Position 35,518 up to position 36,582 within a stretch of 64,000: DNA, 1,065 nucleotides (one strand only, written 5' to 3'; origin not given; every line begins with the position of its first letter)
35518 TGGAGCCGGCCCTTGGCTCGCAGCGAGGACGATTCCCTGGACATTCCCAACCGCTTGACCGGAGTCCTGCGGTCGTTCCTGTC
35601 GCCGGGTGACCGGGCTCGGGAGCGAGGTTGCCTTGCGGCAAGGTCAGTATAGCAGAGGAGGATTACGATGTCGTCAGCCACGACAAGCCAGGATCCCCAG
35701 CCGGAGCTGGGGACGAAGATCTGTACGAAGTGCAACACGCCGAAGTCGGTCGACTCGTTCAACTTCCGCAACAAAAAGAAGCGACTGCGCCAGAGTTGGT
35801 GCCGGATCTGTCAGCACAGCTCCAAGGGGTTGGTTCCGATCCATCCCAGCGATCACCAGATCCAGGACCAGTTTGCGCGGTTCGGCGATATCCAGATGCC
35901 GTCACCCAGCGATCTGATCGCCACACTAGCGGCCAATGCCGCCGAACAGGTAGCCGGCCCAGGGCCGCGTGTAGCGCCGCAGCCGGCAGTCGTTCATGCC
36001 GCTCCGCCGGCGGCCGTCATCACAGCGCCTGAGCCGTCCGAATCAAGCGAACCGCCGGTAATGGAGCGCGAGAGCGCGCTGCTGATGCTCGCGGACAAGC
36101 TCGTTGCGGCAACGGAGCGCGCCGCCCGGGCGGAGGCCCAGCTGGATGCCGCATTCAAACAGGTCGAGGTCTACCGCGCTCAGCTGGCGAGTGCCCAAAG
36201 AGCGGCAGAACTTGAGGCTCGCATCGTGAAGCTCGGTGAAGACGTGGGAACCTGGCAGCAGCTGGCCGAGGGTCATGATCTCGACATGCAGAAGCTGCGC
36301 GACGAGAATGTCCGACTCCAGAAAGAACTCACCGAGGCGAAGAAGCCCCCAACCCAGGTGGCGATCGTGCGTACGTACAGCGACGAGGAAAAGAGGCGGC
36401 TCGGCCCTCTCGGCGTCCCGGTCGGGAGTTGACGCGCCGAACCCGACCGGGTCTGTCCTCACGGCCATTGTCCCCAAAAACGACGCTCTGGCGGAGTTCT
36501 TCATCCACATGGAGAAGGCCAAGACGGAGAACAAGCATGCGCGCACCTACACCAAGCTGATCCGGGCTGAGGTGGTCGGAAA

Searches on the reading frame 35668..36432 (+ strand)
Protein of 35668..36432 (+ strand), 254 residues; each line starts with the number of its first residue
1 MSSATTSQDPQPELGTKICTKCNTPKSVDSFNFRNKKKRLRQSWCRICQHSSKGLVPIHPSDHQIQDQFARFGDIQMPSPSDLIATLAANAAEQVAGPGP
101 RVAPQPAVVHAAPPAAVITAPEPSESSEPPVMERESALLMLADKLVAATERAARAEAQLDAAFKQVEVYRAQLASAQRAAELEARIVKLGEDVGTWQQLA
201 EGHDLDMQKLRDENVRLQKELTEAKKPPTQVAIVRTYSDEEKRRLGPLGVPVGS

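Call 12: search_protein_families(library=pfam, proteins=[window:35668-36432:+], max_evalue=0.01)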
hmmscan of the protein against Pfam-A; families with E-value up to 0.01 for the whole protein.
window:35668-36432:+ (254 aa): 2 families
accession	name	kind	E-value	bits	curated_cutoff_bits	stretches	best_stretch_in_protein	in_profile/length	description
PF08614.16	ATG16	-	0.0014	19.2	33.7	1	119-224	61-170/200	Autophagy protein 16 (ATG16)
PF12795.12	MscS_porin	-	0.0039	17.2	34.4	1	142-227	43-128/238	Mechanosensitive ion channel porin domain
